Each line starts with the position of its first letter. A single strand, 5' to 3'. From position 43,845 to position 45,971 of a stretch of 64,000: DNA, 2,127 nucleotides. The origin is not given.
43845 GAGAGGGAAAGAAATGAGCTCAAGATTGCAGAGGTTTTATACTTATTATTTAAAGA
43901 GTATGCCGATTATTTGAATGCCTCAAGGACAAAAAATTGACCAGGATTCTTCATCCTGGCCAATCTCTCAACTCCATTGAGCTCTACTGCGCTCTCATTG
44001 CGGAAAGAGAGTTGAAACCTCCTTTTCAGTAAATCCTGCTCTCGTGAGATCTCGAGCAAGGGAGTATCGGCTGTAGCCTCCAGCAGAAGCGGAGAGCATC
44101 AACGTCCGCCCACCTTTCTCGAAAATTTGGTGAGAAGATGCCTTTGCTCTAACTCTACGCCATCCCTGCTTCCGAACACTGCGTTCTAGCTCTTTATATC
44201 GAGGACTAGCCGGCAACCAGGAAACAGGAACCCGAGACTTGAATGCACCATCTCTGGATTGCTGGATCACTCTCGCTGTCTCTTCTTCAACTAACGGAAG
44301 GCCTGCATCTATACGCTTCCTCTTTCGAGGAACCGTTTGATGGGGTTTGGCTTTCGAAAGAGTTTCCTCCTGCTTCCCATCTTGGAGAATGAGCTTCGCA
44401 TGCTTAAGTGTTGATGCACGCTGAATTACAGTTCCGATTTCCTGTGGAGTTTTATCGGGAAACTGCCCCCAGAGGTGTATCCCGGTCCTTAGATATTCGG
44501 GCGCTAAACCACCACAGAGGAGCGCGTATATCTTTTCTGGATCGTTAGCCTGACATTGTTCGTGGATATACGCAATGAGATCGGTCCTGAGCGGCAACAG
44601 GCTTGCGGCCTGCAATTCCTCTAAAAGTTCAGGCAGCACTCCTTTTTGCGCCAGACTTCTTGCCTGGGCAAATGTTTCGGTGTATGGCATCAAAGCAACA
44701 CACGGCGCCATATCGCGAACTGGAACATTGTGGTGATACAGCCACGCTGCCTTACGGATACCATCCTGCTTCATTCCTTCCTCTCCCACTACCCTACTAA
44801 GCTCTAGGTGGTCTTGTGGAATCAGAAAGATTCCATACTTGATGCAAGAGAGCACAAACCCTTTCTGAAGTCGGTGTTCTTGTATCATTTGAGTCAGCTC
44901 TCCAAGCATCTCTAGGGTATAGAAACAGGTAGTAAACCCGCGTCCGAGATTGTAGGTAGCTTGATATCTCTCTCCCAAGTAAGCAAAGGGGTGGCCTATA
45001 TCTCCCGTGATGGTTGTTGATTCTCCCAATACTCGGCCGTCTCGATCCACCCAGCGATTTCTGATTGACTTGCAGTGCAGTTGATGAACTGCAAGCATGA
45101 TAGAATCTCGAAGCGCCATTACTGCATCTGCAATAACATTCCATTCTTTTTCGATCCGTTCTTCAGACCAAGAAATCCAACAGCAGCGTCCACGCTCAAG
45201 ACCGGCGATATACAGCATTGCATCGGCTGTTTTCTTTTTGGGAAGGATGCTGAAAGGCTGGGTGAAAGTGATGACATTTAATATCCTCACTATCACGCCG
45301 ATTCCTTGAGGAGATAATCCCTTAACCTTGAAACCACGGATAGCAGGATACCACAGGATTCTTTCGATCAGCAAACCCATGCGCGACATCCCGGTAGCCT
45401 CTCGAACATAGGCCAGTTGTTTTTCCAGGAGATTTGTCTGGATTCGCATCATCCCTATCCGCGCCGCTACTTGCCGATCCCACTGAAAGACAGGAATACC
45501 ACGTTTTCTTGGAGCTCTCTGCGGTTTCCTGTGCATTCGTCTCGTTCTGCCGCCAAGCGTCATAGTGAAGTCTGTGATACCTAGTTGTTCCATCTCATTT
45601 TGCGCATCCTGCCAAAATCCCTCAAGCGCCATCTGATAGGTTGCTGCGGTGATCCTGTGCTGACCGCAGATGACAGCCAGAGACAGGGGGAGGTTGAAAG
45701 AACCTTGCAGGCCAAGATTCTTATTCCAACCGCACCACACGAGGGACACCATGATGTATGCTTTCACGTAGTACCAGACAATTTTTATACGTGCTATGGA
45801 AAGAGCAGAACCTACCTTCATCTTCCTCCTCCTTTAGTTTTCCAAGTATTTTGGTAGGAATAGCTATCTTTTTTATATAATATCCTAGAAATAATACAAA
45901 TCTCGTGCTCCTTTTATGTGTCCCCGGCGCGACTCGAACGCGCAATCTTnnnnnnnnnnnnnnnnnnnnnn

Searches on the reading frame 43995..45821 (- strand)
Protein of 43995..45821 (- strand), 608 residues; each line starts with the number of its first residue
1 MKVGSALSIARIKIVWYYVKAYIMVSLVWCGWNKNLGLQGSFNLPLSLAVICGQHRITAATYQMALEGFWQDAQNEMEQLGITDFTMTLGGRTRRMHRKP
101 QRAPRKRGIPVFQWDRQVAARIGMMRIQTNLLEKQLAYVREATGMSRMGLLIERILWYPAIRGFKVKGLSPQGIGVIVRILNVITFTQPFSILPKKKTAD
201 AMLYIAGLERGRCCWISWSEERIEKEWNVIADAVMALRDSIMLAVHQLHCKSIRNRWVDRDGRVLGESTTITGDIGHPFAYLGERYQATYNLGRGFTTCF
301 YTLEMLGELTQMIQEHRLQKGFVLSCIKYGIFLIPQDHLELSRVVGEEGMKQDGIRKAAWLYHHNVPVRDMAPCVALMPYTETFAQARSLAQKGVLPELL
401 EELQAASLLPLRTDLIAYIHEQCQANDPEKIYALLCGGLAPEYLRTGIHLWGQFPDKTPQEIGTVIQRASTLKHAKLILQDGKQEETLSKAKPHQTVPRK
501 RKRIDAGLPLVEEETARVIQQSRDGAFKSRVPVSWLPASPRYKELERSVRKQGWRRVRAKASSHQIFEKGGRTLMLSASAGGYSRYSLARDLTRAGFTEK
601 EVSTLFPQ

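Call 3: search_protein_families(library=pfam, proteins=[window:43995-45821:-], max_evalue=0.1)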
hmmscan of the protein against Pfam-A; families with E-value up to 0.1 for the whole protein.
window:43995-45821:- (608 aa): 1 family
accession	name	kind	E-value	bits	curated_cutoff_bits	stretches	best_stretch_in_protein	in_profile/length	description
PF07927.17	HicA_toxin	-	0.016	15.7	27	1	542-572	1-31/58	HicA toxin of bacterial toxin-antitoxin,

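Call 4: search_protein_families(library=padloc, proteins=[window:43995-45821:-], max_evalue=0.1)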
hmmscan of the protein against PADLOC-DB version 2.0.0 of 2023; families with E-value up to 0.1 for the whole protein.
window:43995-45821:- (608 aa): 0 families

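Call 5: search_protein_families(library=ncbifam, proteins=[window:43995-45821:-], max_evalue=0.1)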
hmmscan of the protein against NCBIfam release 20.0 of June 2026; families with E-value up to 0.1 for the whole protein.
window:43995-45821:- (608 aa): 0 families

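Call 65: search_protein_families(library=phrogs, proteins=[window:43995-45821:-], max_evalue=0.01)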
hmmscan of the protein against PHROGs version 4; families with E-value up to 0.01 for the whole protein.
window:43995-45821:- (608 aa): 0 families
